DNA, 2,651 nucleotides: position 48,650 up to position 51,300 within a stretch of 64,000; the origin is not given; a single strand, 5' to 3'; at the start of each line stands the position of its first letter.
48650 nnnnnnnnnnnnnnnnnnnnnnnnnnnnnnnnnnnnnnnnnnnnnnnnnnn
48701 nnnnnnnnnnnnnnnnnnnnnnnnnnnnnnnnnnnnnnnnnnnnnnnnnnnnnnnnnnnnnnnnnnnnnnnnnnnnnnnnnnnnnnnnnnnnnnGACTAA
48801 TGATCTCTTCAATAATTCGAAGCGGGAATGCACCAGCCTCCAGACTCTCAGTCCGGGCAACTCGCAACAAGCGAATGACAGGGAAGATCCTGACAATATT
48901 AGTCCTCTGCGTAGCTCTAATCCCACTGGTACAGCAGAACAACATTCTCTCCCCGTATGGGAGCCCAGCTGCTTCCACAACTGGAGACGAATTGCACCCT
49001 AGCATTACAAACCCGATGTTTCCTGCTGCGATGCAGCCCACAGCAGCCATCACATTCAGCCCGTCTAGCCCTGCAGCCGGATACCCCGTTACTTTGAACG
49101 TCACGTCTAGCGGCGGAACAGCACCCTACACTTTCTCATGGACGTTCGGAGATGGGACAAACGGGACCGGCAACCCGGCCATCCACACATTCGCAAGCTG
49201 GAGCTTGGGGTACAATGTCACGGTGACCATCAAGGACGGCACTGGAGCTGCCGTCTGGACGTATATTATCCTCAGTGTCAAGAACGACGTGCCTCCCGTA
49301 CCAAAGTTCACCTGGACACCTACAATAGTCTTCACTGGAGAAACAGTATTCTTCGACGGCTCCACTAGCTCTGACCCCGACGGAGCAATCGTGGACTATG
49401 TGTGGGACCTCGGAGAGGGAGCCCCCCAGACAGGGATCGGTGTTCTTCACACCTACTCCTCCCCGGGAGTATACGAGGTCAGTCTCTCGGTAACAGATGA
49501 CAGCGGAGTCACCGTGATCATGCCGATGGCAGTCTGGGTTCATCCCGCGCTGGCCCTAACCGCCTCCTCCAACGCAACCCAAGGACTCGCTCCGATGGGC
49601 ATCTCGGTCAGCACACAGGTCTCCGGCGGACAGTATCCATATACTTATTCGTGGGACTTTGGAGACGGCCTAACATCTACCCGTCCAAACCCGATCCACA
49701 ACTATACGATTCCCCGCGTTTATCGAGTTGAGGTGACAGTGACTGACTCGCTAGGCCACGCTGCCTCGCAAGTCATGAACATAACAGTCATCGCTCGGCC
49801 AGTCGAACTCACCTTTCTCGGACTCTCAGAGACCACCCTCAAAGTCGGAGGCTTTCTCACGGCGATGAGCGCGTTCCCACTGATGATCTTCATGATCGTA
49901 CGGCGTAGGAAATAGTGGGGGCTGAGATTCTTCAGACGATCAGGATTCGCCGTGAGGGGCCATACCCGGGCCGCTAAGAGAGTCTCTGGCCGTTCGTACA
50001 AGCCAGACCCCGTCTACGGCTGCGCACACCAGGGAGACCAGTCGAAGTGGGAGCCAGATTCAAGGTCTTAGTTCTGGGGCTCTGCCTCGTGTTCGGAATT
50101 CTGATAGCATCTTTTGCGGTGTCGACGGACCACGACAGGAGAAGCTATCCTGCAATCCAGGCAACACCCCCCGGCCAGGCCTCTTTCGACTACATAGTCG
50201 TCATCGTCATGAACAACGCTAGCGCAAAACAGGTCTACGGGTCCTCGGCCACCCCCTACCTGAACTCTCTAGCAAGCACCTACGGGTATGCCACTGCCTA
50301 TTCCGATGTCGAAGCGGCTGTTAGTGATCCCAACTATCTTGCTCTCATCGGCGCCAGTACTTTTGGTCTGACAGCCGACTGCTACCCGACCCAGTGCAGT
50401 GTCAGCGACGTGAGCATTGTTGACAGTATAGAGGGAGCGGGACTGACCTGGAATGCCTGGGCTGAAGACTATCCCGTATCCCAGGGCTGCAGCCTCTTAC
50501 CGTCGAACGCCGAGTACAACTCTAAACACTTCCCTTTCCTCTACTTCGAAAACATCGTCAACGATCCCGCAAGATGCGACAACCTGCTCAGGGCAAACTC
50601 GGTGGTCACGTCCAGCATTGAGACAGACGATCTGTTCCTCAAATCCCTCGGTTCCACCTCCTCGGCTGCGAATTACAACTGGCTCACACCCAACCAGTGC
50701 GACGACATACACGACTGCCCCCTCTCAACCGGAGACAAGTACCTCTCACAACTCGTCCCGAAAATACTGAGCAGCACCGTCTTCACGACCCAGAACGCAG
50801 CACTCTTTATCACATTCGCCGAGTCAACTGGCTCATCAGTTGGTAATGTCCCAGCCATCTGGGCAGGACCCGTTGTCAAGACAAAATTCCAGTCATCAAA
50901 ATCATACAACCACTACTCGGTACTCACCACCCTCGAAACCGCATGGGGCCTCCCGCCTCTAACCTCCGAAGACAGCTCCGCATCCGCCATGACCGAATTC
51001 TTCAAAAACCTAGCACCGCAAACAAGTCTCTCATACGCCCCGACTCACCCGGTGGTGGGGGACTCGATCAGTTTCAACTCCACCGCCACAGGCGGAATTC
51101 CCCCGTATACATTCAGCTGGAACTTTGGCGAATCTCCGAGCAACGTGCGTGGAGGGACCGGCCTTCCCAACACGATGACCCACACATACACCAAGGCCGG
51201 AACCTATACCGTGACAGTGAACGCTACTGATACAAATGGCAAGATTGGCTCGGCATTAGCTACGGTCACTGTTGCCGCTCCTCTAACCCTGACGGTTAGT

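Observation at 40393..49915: Co-directional array mixing alpha-glucan-type enzymes (GT4, GH57-like, two APH-fold kinases) with PKD surface proteins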

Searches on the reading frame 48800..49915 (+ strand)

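Call 4: search_protein_families(library=pfam, proteins=[window:48800-49915:+], max_evalue=0.01)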
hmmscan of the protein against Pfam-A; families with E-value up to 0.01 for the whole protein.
window:48800-49915:+ (371 aa): 5 families
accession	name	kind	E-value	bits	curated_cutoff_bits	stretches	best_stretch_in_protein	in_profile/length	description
PF18911.6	PKD_4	-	8.1e-44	148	27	3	164-238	2-75/85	PKD domain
PF00801.26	PKD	-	1.7e-30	105.2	23.5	3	173-236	7-70/80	PKD domain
PF13927.12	Ig_3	-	8.5e-07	29.8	30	1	84-145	4-62/78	Immunoglobulin domain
PF13573.12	SprB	-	4.2e-06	26.7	28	1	99-118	17-36/37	SprB repeat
PF22352.2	K319L-like_PKD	-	4.6e-05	23.8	27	1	180-238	11-75/84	K319L-like, PKD domain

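Call 5: search_protein_families(library=ncbifam, proteins=[window:48800-49915:+], max_evalue=0.01)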
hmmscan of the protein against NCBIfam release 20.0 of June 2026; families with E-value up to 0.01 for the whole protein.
window:48800-49915:+ (371 aa): 3 families
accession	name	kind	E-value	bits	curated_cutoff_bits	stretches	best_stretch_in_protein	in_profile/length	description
NF058578.1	CPR_pilus_PamR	equivalog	8.9e-15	54.3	300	2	252-322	152-230/297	pilus system RbmA-like protein PamR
TIGR00864.1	PCC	subfamily_domain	1.6e-11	41.4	1861.4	1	156-325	1048-1215/2700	polycystin cation channel protein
NF038112.1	myxo_dep_M36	subfamily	0.0064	13.6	1500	1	139-358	1355-1592/1604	myxosortase-dependent M36 family metallopeptidase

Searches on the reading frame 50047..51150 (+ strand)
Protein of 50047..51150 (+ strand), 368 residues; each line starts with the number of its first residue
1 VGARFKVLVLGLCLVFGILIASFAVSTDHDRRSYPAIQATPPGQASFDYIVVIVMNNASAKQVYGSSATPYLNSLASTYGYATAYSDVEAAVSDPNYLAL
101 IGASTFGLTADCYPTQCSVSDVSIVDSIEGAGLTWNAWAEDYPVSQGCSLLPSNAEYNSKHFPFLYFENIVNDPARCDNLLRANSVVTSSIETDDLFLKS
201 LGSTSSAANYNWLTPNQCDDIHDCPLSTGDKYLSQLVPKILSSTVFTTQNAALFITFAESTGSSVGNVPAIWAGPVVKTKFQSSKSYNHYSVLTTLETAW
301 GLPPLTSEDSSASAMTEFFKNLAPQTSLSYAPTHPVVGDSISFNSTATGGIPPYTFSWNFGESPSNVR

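Call 51: search_protein_families(library=pfam, proteins=[window:50047-51150:+], max_evalue=0.01)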
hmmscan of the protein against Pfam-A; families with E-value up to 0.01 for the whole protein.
window:50047-51150:+ (368 aa): 2 families
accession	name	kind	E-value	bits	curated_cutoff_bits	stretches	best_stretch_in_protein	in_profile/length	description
PF04185.19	Phosphoesterase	-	1.4e-15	57.8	23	1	62-303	100-356/356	Phosphoesterase family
PF13573.12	SprB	-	0.00084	19.4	28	1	346-360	20-34/37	SprB repeat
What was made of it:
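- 50047..56085 (+): Giant surface protein (2012 aa): N-terminal PF04185-like domain with degenerate motifs, about 20 PKD repeats, a He_PIG domain and a C-terminal TM helix. Pfam (call 51).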
